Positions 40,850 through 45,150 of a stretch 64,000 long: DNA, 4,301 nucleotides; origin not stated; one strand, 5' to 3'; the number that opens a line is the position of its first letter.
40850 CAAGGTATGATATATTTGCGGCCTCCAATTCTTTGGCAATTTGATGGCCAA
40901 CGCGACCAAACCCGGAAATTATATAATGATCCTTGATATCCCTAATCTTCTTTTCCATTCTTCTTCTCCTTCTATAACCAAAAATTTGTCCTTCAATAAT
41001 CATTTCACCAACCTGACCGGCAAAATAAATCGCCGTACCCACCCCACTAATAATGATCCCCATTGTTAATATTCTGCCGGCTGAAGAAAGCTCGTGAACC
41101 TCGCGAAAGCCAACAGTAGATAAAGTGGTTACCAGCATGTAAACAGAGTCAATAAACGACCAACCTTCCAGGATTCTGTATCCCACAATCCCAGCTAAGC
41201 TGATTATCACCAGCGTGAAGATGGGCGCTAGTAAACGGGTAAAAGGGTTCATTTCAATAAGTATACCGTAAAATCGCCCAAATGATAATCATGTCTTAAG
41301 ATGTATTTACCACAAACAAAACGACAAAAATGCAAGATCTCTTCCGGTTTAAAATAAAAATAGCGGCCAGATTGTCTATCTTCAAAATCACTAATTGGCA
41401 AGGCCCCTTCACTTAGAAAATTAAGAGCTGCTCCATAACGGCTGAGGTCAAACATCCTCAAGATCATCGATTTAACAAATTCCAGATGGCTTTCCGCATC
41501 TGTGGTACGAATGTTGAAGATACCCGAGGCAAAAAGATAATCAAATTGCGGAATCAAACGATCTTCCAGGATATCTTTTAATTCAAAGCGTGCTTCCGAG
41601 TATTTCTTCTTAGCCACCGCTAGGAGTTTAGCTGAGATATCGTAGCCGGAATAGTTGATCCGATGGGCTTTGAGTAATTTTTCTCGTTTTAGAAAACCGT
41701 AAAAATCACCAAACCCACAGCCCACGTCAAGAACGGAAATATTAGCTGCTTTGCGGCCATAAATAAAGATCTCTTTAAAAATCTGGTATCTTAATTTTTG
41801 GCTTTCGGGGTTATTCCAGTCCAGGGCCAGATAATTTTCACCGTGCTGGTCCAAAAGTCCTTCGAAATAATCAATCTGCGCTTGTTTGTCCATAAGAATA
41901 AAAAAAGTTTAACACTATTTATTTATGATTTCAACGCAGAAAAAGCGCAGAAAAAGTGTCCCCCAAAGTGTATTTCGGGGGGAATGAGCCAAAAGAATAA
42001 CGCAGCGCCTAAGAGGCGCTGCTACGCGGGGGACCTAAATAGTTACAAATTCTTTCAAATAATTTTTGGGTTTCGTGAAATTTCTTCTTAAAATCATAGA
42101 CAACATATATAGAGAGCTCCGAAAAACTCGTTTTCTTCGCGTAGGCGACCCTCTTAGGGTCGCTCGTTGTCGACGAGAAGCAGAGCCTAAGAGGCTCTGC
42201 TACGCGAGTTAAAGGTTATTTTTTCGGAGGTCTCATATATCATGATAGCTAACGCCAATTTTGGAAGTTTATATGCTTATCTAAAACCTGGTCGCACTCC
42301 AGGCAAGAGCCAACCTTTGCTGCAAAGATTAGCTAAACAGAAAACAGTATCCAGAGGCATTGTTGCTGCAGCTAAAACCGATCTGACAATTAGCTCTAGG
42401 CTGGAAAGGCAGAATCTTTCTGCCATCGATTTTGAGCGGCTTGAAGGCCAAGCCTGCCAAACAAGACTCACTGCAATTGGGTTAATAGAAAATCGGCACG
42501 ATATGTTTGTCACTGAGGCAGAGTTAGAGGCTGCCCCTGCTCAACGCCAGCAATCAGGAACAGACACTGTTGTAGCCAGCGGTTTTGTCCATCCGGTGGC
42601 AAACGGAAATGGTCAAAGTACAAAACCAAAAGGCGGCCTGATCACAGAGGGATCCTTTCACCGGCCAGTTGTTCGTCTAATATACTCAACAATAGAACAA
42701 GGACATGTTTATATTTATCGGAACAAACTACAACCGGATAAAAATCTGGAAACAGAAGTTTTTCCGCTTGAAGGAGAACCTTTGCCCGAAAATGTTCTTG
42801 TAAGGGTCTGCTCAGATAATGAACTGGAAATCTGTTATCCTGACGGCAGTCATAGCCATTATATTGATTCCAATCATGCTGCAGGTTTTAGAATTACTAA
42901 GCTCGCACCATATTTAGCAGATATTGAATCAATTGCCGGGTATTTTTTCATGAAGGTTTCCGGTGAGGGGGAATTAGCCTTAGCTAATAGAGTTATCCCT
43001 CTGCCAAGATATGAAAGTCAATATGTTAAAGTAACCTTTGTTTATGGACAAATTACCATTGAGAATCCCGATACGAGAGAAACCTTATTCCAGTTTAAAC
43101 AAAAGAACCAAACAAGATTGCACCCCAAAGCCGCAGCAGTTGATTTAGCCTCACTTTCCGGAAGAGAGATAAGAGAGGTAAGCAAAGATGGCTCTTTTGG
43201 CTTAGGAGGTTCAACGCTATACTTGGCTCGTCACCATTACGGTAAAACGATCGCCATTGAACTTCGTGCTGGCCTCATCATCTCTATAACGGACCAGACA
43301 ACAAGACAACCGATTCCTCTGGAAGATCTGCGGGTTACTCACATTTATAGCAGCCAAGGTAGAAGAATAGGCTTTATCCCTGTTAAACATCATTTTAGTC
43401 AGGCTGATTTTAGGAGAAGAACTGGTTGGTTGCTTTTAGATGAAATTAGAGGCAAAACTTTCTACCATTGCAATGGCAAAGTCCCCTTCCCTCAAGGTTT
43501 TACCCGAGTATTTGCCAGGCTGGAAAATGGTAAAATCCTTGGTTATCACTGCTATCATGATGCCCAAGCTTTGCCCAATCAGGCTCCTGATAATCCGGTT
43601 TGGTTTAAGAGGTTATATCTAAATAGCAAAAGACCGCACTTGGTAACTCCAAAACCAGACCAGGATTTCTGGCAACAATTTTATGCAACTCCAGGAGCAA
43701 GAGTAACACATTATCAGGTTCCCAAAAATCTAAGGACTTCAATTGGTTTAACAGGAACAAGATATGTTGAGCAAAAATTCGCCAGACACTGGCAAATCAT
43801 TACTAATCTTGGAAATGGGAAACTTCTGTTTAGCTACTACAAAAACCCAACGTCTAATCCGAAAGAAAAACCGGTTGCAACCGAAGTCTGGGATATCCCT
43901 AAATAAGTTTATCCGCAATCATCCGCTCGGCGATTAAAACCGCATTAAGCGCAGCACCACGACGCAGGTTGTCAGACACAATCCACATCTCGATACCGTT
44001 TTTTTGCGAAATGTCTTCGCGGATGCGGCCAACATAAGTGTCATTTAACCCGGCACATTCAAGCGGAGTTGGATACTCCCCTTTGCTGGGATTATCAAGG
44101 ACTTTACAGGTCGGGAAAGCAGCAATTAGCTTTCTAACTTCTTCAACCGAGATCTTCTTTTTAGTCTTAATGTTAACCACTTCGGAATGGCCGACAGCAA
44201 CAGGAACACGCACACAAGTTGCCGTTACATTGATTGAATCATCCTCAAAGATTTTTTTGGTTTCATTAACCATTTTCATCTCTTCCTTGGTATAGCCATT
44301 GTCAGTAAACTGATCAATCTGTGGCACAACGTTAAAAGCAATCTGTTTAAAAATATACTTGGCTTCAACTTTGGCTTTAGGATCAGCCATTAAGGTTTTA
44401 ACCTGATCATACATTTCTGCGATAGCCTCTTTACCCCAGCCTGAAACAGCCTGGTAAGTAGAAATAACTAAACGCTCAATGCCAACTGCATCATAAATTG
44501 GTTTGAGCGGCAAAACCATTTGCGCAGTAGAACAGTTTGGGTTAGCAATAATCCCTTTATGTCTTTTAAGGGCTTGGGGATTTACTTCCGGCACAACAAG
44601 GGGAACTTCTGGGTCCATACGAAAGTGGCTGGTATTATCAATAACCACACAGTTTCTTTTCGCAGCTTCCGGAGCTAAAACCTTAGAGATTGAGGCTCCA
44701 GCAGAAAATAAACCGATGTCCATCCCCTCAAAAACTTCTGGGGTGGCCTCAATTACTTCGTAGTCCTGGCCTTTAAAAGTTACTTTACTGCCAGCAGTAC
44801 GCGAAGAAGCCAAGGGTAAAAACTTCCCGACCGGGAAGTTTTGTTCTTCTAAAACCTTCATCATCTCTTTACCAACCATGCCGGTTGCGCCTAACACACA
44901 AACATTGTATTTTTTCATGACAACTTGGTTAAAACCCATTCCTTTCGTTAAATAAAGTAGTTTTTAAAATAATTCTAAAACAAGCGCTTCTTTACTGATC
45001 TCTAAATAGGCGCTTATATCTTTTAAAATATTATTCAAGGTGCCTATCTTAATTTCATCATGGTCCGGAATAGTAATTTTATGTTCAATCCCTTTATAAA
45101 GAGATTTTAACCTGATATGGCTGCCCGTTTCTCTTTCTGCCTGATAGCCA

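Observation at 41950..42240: Cluster of three AAG-triloop hairpin units immediately upstream of a 554-aa orphan gene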

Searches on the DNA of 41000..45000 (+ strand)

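Call 13: search_dna_similar(query=window:41000-45000:+, collection=phages, mode=distant)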
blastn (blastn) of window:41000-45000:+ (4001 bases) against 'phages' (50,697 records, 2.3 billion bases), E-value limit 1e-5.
Records with a match: 2; places in all: 2; records where one place covers at least 80% of the query: 0.
Best place of each record, by identity: 60-80% 2.
By first word of the organism name: Listeria 1; Enterococcus 1.
By host as written in the record: Listeria monocytogenes 1; Enterococcus faecalis 1.
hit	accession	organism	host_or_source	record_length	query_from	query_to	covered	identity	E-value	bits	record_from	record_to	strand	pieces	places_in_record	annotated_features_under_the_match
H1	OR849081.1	Listeria phage LM 4-14-1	Listeria monocytogenes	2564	3175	3646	12%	64.9%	6e-17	98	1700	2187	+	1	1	record has no annotation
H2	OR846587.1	Enterococcus phage Efs 1-1-1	Enterococcus faecalis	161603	3251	3343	2%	74.2%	5e-6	61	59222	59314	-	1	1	record has no annotation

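Call 90: search_rna_families(source=window, start=41850, end=42350, threshold=evalue, max_evalue=1)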
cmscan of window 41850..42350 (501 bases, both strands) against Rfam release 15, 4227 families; matches with E-value up to 1: 0.
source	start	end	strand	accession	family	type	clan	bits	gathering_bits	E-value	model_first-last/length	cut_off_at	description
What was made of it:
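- On Rfam cis-regulatory RNA / riboswitch: There is no hit at E<=1 in 41850-42350 (call 90).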
